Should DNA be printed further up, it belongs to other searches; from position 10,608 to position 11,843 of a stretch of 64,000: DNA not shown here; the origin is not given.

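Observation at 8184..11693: One polypeptide combining a kinase-like domain, a ~200-aa coiled coil and two GT2 domains: a possible WbdD-type terminator fused to a WbbB-type ruler-polymerase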

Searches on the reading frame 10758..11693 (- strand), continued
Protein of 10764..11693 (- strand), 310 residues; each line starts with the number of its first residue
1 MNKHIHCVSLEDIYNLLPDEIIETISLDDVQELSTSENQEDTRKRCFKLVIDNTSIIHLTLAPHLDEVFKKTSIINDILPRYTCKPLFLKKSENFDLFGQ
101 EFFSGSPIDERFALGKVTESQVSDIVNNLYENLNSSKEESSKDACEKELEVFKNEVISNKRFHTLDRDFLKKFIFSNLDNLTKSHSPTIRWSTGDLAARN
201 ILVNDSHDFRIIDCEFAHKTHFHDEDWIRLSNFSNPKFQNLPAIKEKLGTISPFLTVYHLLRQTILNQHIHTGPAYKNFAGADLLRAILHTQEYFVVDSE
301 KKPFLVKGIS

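Call 62: search_solved_structures(query=A4, max_evalue=10, show_alignments=2)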
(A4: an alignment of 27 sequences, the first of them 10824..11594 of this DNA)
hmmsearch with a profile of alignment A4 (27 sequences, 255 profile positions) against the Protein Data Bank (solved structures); distinct sequences matched with E-value up to 10: 306 (the best 60 are shown).
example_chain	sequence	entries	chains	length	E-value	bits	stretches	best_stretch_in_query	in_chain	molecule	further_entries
9wop_A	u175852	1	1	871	0.00032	23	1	155-188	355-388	Protein kinase domain-containing protein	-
9wj0_A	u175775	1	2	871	0.00032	23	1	155-188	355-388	Protein kinase domain-containing protein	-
8sao_B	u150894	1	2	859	0.0022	20.3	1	156-185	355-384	Class III lanthionine synthetase LanKC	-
8sam_A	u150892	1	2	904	0.0023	20.2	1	156-185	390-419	Class III lanthipeptide, Class III lanthionine synthetase LanKC fusion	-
8sap_A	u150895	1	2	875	0.0023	20.2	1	156-185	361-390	Class III lanthionine synthetase LanKC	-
4pdy_A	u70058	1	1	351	0.0045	19.3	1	154-185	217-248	Aminoglycoside phosphotransferase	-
4ynz_A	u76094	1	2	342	0.014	17.7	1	57-102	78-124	Serine/threonine-protein kinase BRSK2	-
8oku_A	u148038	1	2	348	0.014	17.7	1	30-98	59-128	Serine/threonine-protein kinase SIK3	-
4yom_B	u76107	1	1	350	0.015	17.6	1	57-102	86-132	Serine/threonine-protein kinase BRSK2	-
8agy_A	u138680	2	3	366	0.017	17.4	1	151-184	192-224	Corramycin phosphotransferase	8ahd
4cqg_A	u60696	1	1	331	0.017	17.4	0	162-181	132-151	Maternal embryonic leucine zipper kinase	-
3jqh_A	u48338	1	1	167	0.017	17.3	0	84-131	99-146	C-type lectin domain family 4 member M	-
4bfm_A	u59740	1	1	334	0.018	17.3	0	162-181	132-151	MATERNAL EMBRYONIC LEUCINE ZIPPER KINASE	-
1zmv_A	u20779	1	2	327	0.019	17.2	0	162-189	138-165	MAP/Microtubule affinity regulating kinase 2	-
5tvt_A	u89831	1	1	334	0.021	17.1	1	27-100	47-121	Maternal embryonic leucine zipper kinase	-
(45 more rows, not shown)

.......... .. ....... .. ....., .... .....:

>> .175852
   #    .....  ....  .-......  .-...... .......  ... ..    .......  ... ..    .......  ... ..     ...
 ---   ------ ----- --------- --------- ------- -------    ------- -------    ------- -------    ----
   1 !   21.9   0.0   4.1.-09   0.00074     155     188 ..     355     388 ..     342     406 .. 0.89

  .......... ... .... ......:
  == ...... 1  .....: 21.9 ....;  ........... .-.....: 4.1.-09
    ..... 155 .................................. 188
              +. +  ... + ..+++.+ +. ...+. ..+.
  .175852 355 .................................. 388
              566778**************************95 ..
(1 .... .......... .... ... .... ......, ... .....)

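Call 66: search_protein_families(library=pfam, alignment_id=A5, max_evalue=0.0001)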
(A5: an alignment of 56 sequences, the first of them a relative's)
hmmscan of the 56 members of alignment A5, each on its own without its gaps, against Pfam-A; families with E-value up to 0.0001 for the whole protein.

A. member 1, P0051 (1013 aa): 4 families
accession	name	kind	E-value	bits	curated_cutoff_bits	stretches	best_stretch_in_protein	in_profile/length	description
PF00535.33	Glycos_transf_2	-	2.9e-42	144.9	23.3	2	480-590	1-109/168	Glycosyl transferase family 2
PF13641.12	Glyco_tranf_2_3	-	3.8e-22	79.9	27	2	734-957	1-213/230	Glycosyltransferase like family 2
PF10111.15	Glyco_tranf_2_2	-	1.6e-14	54.5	27.3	1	480-684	1-223/276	Glycosyltransferase like family 2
PF13632.12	Glyco_trans_2_3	-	3.1e-05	24.3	27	0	822-962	3-128/198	Glycosyl transferase family group 2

B. families by the number of members that match (of 56 scanned): 20 families
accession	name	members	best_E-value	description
PF00535.33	Glycos_transf_2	22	1.5e-48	Glycosyl transferase family 2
PF13641.12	Glyco_tranf_2_3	21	3.3e-23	Glycosyltransferase like family 2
PF10111.15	Glyco_tranf_2_2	19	9.4e-22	Glycosyltransferase like family 2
PF13632.12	Glyco_trans_2_3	11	9.4e-12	Glycosyl transferase family group 2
PF13712.12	Glyco_tranf_2_5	5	3.9e-09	Glycosyltransferase like family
PF13692.12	Glyco_trans_1_4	4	1.8e-22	Glycosyl transferases group 1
PF00534.26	Glycos_transf_1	4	8.7e-08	Glycosyl transferases group 1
PF01636.29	APH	4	5.1e-07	Phosphotransferase enzyme family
PF13649.12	Methyltransf_25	2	1e-11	Methyltransferase domain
PF08242.18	Methyltransf_12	2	1e-11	Methyltransferase domain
PF13489.12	Methyltransf_23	2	1.7e-11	Methyltransferase domain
PF08241.18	Methyltransf_11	2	3.2e-11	Methyltransferase domain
PF24627.1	PUMA_CC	2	1.6e-10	PUMA coiled-coil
PF02709.20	Glyco_transf_7C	2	3e-06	N-terminal domain of galactosyltransferase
PF02353.26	CMAS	2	3.5e-05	Mycolic acid cyclopropane synthetase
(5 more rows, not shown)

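Call 74: search_dna_similar(query=window:10764-11693:-, collection=plasmids, mode=protein, max_evalue=0.001, max_rows=15)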
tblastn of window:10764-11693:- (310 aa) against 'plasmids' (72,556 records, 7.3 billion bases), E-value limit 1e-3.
No match.

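Call 78: search_protein_families(library=pfam, proteins=[L007:5318-6190:+, L007:6130-7686:+, L007:7683-8687:+, L007:8684-9673:+, L007:9812-12070:+, L007:12228-13343:+, L007:13357-14265:+, L007:14172-16181:+, L006:8643-9740:+, L006:10370-11389:+], max_evalue=0.001)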
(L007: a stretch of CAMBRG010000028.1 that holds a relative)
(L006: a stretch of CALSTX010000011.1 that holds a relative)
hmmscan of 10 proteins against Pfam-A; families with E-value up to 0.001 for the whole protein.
L007:5318-6190:+ (290 aa): 1 family
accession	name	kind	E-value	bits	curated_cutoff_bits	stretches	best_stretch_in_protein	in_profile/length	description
PF01061.29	ABC2_membrane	-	7.3e-21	75.1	26.9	1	40-250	3-210/211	ABC-2 type transporter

L007:6130-7686:+ (518 aa): 4 families
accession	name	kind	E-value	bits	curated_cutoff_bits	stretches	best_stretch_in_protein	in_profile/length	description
PF14524.12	Wzt_C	-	7.8e-28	97.7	30.4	1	364-497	5-142/143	Wzt C-terminal domain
PF00005.33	ABC_tran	-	4.3e-22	79.6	25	1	83-215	1-136/137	ABC transporter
PF13304.12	AAA_21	-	3.7e-05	24.4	27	1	97-168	3-60/304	AAA domain, putative AbiEii toxin, Type IV TA system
PF13555.12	AAA_29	-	0.00016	21.8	27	1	87-119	16-48/61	P-loop containing region of AAA domain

L007:7683-8687:+ (334 aa): 7 families
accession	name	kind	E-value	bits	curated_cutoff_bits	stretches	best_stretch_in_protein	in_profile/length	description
PF08241.18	Methyltransf_11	-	3.8e-12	47.1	21.2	1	89-193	1-95/95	Methyltransferase domain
PF13649.12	Methyltransf_25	-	1.4e-11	45.3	27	1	88-189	1-97/97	Methyltransferase domain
PF08242.18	Methyltransf_12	-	2e-10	41.7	30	1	89-191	1-98/98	Methyltransferase domain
PF13847.12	Methyltransf_31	-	4.8e-10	39.7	27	1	84-194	3-110/145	Methyltransferase domain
PF13489.12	Methyltransf_23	-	5.9e-10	39.6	27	1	82-256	20-159/164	Methyltransferase domain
PF05175.20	MTS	-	2.3e-07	31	23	1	81-205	28-150/170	Methyltransferase small domain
PF02353.26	CMAS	-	1.1e-06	28.6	27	1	83-192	61-163/273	Mycolic acid cyclopropane synthetase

L007:8684-9673:+ (329 aa): 2 families
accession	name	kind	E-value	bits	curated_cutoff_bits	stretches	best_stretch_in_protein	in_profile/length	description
PF00753.33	Lactamase_B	-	4.2e-14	53.4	22.7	1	59-273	3-190/196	Metallo-beta-lactamase superfamily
PF12706.13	Lactamase_B_2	-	0.00013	22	27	1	85-141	11-67/200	Beta-lactamase superfamily domain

L007:9812-12070:+ (752 aa): 0 families

L007:12228-13343:+ (371 aa): 3 families
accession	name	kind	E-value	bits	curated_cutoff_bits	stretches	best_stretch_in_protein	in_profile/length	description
PF00535.33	Glycos_transf_2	-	4.6e-28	98.7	23.3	1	59-199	1-132/168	Glycosyl transferase family 2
PF13641.12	Glyco_tranf_2_3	-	2.2e-13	51.2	27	1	58-237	3-174/230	Glycosyltransferase like family 2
PF10111.15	Glyco_tranf_2_2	-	2e-07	31.2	27.3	1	59-238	1-179/276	Glycosyltransferase like family 2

L007:13357-14265:+ (302 aa): 3 families
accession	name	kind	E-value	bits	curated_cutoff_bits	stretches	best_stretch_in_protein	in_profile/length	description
PF01370.27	Epimerase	-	2.2e-28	99.8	20.9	1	8-226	1-238/240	NAD dependent epimerase/dehydratase family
PF16363.11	GDP_Man_Dehyd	-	1.1e-17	65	27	1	89-288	107-329/332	GDP-mannose 4,6 dehydratase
PF04321.23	RmlD_sub_bind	-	2.3e-09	37.2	27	1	7-200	2-182/287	RmlD substrate binding domain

L007:14172-16181:+ (669 aa): 4 families
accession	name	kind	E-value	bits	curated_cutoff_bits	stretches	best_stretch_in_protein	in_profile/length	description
PF13692.12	Glyco_trans_1_4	-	5e-20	72.6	27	1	319-457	3-140/142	Glycosyl transferases group 1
PF00534.26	Glycos_transf_1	-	1.1e-19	71.1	26.4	1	317-461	15-160/172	Glycosyl transferases group 1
PF13579.12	Glyco_trans_4_4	-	1.3e-14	55.3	29.7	1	52-228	2-143/158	Glycosyl transferase 4-like domain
PF13439.12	Glyco_transf_4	-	5.8e-14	52.9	28.5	1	52-221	3-142/170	Glycosyltransferase Family 4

L006:8643-9740:+ (365 aa): 2 families
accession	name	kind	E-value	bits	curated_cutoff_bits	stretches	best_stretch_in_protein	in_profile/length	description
PF00005.33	ABC_tran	-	1.3e-19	71.6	25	1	52-184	1-136/137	ABC transporter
PF14524.12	Wzt_C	-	5.2e-10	39.9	30.4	1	289-353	10-74/143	Wzt C-terminal domain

L006:10370-11389:+ (339 aa): 0 families
